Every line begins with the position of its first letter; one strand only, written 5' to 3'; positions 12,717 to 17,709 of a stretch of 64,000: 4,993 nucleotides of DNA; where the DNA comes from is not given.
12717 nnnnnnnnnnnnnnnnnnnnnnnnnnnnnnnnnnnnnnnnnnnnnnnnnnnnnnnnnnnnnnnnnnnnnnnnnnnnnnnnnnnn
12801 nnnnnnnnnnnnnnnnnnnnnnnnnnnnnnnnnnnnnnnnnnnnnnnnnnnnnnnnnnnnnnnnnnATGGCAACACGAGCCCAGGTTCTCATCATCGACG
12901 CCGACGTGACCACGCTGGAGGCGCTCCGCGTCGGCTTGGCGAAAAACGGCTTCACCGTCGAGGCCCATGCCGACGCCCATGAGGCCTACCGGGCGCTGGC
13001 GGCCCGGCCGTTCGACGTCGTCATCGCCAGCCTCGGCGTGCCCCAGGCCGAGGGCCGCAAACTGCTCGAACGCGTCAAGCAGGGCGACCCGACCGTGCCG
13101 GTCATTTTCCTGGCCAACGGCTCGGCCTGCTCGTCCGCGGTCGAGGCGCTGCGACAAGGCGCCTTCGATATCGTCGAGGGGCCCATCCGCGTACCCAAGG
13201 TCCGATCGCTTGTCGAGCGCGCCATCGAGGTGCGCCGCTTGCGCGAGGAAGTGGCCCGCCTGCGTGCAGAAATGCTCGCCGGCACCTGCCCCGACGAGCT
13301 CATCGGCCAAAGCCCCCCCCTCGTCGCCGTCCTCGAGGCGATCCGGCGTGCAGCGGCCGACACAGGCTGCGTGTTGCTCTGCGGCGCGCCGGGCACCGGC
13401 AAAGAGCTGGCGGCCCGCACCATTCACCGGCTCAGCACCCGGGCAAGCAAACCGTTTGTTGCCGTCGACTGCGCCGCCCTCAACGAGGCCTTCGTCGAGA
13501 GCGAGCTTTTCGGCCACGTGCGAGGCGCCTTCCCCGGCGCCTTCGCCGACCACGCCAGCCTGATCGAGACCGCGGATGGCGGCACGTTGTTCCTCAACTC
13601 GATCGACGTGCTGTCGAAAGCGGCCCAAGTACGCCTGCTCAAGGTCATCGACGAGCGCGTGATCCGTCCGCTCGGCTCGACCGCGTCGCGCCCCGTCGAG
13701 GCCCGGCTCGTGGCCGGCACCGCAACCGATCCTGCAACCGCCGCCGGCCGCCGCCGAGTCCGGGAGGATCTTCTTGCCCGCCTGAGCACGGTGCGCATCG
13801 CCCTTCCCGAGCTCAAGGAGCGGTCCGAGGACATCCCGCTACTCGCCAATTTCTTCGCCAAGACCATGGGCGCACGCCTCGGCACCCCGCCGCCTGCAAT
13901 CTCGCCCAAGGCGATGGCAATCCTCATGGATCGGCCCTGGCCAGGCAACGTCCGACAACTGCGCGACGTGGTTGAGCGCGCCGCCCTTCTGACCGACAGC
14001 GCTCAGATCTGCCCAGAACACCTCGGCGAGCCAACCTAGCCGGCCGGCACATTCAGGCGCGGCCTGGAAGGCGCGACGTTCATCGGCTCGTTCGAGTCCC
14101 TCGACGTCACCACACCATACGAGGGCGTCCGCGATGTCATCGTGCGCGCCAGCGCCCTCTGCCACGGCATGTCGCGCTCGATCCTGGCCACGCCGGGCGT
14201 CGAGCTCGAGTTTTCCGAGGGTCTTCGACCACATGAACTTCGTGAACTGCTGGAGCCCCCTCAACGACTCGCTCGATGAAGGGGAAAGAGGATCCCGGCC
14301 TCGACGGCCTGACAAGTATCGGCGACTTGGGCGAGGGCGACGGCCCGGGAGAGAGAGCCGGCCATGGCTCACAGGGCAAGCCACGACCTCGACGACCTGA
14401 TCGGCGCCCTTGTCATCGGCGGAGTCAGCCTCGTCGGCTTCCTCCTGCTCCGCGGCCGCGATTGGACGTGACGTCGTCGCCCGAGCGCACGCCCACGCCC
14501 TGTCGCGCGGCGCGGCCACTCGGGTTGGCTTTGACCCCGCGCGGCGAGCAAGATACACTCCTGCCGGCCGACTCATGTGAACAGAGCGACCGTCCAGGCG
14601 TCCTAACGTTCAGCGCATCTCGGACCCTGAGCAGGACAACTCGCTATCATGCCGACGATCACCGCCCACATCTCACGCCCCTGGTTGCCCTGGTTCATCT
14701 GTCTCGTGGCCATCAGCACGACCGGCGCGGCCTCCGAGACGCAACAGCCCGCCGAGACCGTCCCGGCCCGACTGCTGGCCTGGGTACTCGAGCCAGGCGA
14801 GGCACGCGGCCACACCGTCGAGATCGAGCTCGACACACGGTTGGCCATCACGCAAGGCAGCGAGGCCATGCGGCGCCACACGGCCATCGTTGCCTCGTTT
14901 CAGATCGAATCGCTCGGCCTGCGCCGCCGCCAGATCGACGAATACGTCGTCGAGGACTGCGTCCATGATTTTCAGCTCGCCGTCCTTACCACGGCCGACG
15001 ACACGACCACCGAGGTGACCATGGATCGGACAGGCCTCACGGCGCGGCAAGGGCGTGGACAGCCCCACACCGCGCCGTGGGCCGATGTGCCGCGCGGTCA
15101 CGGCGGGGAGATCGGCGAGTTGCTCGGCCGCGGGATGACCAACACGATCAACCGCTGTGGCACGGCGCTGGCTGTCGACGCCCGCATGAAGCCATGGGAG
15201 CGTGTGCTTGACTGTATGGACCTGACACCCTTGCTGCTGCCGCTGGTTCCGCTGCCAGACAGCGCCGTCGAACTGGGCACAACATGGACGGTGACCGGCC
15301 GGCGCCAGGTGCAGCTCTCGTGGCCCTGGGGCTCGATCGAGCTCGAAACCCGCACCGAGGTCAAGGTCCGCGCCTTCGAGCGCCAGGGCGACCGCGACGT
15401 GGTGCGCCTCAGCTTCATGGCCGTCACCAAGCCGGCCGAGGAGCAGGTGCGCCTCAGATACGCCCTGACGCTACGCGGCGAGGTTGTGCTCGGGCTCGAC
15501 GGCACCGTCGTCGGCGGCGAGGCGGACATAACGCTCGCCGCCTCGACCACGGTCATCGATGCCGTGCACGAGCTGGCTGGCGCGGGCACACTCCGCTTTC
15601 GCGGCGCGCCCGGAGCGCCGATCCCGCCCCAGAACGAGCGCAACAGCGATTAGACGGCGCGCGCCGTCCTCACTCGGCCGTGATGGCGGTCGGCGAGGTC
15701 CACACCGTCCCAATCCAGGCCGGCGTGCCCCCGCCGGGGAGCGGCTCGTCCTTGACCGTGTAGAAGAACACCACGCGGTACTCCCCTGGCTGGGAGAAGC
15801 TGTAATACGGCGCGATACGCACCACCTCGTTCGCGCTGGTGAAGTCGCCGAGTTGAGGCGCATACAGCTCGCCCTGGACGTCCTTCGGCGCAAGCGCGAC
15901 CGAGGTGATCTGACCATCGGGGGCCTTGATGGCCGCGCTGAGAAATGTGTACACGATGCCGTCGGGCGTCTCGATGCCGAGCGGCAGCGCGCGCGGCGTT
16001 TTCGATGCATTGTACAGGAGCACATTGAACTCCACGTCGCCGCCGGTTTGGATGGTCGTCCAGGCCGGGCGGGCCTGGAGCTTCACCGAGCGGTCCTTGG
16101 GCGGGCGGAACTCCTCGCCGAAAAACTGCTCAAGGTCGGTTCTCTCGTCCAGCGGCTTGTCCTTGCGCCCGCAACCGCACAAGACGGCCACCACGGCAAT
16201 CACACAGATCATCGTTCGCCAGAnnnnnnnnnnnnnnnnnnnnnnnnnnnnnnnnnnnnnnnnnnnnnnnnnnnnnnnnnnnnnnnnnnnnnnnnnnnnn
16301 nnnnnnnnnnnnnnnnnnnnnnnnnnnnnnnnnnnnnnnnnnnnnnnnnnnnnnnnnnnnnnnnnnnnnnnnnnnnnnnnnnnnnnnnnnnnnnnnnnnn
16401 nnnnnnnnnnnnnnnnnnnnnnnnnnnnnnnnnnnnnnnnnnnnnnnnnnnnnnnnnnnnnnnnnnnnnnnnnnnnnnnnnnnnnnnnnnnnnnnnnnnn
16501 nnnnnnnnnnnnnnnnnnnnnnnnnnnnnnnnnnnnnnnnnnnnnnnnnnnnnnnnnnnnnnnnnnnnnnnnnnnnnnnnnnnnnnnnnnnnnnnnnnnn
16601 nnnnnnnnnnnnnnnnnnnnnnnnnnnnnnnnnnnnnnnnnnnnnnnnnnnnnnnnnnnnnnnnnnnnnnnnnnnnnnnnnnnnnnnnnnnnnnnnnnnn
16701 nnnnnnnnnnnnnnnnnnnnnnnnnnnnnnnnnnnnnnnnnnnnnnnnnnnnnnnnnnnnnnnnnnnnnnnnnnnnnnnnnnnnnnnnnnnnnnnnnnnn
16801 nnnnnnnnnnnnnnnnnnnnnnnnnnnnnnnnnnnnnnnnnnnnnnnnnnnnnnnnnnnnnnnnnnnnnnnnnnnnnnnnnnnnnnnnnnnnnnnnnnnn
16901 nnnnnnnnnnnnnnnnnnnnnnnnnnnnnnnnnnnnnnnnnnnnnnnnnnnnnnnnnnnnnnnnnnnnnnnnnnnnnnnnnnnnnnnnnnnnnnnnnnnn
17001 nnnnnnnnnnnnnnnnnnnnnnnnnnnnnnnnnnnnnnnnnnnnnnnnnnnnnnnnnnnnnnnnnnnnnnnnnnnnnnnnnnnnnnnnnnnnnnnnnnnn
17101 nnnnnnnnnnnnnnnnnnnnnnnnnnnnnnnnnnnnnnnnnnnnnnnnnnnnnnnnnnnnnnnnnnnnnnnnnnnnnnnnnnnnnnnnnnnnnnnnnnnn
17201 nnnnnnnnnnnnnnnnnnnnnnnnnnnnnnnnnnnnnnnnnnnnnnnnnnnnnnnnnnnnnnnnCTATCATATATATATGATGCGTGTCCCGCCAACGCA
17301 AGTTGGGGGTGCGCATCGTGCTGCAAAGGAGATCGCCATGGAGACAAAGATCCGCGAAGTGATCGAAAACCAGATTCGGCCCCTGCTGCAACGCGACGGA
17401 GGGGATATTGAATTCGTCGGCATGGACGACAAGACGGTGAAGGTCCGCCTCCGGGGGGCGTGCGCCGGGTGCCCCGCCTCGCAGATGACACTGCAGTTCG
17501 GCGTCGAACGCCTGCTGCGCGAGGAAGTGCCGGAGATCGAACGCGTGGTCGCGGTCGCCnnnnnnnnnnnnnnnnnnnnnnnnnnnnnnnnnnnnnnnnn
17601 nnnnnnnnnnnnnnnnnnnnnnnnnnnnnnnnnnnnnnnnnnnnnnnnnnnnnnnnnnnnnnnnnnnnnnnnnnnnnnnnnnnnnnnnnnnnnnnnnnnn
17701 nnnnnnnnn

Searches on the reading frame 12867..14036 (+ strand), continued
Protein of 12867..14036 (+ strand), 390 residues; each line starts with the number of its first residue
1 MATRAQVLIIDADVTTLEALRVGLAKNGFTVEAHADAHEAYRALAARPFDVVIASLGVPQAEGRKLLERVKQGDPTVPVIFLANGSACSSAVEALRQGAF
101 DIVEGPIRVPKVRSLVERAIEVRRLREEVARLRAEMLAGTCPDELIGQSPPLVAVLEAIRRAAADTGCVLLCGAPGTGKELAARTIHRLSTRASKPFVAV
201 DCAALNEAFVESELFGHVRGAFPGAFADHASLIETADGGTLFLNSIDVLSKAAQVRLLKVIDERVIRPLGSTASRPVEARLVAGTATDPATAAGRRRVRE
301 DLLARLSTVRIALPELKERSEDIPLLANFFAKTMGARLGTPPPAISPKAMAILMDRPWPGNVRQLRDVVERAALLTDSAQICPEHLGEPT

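Call 40: search_solved_structures(query=window:12867-14036:+, max_evalue=1e-30, show_alignments=3)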
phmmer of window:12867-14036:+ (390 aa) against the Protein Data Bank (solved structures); distinct sequences matched with E-value up to 1e-30: 35.
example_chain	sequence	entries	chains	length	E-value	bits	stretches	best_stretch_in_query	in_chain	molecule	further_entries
1ny5_A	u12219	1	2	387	5.5e-69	236.7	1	7-378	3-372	transcriptional regulator (NtrC family)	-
4l4u_A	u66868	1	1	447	3.1e-68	234.2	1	5-378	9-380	Transcriptional regulator (NtrC family)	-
5m7n_A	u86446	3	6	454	1.1e-56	196.2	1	5-377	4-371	Nitrogen assimilation regulatory protein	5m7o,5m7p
1ojl_A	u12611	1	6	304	4.2e-56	194.3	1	144-380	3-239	TRANSCRIPTIONAL REGULATORY PROTEIN ZRAR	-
5ep0_A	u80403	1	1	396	2.2e-55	191.9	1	4-381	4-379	Putative repressor protein luxO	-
3dzd_A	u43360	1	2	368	9e-54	186.6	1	6-381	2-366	Transcriptional regulator (NtrC family)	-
9qq6_C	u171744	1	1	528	5.7e-53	184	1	121-381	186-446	Nif-specific regulatory protein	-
6iy8_A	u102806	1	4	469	2.5e-50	175.3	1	125-379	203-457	Positive regulator CapR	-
4ly6_A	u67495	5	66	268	1.8e-48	169.1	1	141-378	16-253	Transcriptional regulator (NtrC family)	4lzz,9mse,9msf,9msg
3m0e_A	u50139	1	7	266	2.1e-48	168.9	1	142-378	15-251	Transcriptional regulator (NtrC family)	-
1ny6_A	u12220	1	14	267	2.5e-48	168.7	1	142-378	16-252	transcriptional regulator (NtrC family)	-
26jl_A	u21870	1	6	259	9.7e-47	163.5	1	144-386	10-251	Flagellar regulatory protein A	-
2vii_A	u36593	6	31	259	1.9e-46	162.5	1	142-373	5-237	PSP OPERON TRANSCRIPTIONAL ACTIVATOR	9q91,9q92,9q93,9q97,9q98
2bjw_A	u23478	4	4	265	2.1e-46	162.4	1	142-373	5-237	PSP OPERON TRANSCRIPTIONAL ACTIVATOR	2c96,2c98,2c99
4qnm_A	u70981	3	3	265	2.1e-46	162.4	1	142-373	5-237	Psp operon transcriptional activator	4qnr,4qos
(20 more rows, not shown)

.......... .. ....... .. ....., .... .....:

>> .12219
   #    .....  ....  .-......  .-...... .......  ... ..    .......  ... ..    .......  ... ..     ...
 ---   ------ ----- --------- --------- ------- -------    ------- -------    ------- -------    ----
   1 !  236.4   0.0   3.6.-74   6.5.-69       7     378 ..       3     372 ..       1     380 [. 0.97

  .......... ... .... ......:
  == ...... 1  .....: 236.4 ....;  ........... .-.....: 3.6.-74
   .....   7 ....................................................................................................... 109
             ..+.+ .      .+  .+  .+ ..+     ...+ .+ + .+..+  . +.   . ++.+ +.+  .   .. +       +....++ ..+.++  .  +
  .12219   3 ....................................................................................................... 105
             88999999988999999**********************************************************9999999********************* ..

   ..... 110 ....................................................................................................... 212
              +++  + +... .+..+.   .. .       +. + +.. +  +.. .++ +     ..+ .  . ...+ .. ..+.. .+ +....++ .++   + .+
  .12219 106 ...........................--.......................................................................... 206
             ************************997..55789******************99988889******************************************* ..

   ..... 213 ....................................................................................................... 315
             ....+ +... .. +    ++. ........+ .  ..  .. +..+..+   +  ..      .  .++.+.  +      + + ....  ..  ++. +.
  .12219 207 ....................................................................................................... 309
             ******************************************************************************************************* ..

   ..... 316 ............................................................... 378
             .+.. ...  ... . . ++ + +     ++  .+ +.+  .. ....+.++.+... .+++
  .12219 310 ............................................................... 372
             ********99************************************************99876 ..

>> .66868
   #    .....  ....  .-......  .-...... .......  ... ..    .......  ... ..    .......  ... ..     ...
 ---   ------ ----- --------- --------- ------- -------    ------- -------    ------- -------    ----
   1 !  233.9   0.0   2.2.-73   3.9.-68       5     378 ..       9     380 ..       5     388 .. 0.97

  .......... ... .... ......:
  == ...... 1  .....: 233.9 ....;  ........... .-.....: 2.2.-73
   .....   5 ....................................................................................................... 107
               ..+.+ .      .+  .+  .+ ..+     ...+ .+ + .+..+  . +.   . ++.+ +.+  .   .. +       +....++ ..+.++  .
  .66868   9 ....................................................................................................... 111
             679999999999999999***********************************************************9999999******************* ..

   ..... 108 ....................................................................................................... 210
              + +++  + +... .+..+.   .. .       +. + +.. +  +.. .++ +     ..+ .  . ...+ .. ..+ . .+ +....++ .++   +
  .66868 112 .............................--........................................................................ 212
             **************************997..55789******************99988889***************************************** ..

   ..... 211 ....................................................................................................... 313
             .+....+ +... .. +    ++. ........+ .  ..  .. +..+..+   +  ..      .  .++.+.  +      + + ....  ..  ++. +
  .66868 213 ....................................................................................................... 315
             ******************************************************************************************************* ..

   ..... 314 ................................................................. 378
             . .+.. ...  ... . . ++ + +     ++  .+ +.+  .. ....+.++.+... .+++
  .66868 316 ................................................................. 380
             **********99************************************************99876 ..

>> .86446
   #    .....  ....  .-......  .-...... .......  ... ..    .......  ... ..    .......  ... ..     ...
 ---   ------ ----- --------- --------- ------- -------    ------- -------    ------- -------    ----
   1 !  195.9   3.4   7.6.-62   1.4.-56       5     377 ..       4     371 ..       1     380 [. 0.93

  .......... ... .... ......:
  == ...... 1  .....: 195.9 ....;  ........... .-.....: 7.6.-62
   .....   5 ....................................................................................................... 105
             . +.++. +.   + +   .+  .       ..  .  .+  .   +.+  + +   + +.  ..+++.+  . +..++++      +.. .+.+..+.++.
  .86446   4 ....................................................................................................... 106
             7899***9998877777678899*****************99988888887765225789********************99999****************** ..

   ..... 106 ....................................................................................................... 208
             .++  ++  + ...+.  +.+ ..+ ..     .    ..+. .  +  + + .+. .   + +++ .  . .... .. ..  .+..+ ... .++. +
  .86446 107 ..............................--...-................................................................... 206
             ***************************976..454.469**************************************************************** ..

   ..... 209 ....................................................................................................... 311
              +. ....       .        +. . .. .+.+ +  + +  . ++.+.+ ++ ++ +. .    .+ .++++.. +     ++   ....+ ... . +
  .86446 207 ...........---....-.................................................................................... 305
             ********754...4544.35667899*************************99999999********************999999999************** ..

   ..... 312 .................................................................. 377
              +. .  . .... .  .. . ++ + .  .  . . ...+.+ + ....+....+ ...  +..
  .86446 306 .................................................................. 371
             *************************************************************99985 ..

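Call 52: find_homologous_proteins(query=L001:3137-5017:+, max_evalue=0.00001)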
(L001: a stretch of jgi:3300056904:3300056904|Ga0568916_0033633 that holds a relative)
Query L001:3137-5017:+ (627 aa): 362 proteins with E <= 0.00001 among 8000 candidates; the best 120 are listed.
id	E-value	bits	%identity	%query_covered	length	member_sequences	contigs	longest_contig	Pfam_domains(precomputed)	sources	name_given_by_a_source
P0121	0.0e+0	1440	100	100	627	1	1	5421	-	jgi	jgi:hypothetical protein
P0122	0.0e+0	1281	88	100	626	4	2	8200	-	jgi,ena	-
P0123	0.0e+0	1132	77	100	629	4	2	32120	-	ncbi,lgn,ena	-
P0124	0.0e+0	1096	75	100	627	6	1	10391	-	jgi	jgi:hypothetical protein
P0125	1.4e-202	692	51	100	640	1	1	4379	-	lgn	-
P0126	2.4e-200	685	52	97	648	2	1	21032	-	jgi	jgi:hypothetical protein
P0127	5.9e-200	684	51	98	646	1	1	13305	-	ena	-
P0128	1.4e-199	683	52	99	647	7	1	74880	-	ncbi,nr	ncbi:MAG: hypothetical protein Q8Q12_00840 [bacterium]|nr:hypothetical protein [bacterium]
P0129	7.6e-199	680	50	99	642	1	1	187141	-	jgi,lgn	-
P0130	1.0e-197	676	52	98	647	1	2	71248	-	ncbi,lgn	-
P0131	3.9e-197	675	51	99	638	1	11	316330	-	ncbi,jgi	-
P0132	3.9e-197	674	50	100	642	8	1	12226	-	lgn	-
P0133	1.5e-196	673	51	98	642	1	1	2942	-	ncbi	-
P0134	3.6e-196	671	51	98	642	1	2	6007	-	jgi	jgi:hypothetical protein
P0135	7.2e-192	657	50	98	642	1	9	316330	-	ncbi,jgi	-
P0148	7.5e-106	373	39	96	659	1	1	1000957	-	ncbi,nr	ncbi:MAG: pilus assembly PilX N-terminal domain-containing protein [Planctomycetes bacterium]|nr:pil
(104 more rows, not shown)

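Call 55: search_protein_representatives(alignment_id=A3)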
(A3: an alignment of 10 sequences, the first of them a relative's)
Query: 10 sequences, 413 profile positions. Proteins with E-value up to 0.001 (for the whole library): 521004; up to 1e-10: 196445; up to 1e-30: 93779. The best 150 are listed.
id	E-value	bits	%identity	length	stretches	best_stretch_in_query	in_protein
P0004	8.1e-214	726.5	-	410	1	1-409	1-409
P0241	4.1e-170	582.6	-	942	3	143-387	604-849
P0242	2.7e-156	537.1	-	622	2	59-397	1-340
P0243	1.9e-154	531.0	-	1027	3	138-377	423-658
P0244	7.0e-135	466.5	-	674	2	134-389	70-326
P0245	2.1e-128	445.2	-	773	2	149-399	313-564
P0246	4.0e-126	437.7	-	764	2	147-387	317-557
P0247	1.5e-122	425.9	-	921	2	101-388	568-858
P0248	2.9e-122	425.0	-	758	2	144-383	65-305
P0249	3.9e-121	421.3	-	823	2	144-387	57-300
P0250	1.4e-117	409.5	-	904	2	126-395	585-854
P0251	6.0e-117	407.5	-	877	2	136-394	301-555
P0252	4.7e-116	404.5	-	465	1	2-394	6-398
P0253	3.5e-115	401.7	-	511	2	140-394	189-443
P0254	7.9e-115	400.5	-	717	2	143-395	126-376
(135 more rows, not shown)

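Call 59: find_encoding_contigs(protein=P0128, flank=5000, max_places=1)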
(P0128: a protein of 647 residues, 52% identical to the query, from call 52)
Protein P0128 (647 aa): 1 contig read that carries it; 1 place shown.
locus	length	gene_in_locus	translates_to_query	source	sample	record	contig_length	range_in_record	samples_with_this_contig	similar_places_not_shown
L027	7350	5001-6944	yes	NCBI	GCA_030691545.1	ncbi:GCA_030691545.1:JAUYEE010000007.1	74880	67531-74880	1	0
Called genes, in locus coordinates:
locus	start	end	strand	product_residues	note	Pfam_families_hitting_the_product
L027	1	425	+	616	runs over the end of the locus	PF01546:Peptidase_M20 (weak), PF04389:Peptidase_M28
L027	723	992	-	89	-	PF10387:DUF2442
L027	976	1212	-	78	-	PF13711:DUF4160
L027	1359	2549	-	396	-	-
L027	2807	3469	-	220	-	PF01661:Macro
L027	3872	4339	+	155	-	-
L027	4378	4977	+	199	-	-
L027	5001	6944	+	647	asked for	-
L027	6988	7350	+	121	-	?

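Call 60: find_encoding_contigs(protein=P0148, flank=5000, max_places=1)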
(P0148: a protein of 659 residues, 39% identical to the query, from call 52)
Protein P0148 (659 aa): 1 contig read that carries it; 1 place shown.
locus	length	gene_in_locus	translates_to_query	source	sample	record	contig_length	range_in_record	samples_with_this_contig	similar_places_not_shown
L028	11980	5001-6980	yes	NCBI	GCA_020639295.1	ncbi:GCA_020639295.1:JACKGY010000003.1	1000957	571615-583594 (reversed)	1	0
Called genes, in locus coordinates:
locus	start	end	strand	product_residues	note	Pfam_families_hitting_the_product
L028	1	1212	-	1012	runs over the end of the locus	PF00176:SNF2-rel_dom, PF00271:Helicase_C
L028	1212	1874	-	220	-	PF04337:DUF480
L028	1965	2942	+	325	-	PF07610:DUF1573, PF22544:HYDIN_VesB_CFA65-like_Ig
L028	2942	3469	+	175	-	PF00581:Rhodanese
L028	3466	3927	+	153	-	PF07291:MauE, PF07681:DoxX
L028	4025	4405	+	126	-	PF07963:N_methyl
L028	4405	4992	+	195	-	-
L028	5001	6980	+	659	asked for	-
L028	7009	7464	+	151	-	-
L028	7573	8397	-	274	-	PF00669:Flagellin_N, PF00700:Flagellin_C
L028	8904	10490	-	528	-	-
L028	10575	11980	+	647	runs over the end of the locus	PF12439:GDE_N, PF06202:GDE_C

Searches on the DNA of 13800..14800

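Call 50: search_rna_families(source=window, start=13800, end=14800, threshold=evalue, max_evalue=1)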
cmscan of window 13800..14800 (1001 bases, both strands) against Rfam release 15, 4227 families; matches with E-value up to 1: 0.
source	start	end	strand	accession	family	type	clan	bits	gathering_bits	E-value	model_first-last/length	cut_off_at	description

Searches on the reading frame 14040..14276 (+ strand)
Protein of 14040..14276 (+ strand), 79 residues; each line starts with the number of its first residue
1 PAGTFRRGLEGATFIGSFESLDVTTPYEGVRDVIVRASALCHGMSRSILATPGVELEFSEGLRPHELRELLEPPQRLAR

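Call 5: search_protein_families(library=pfam, proteins=[window:14040-14276:+], max_evalue=10)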
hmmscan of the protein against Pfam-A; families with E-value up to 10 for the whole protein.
window:14040-14276:+ (79 aa): 0 families

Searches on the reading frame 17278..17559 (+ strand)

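Call 34: search_protein_families(library=pfam, proteins=[window:17278-17559:+], max_evalue=0.01)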
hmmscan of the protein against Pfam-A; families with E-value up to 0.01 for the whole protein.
window:17278-17559:+ (94 aa): 1 family
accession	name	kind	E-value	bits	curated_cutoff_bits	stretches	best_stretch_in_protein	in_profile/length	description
PF01106.22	NifU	-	1.9e-30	105.2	27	1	25-91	1-67/67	NifU-like domain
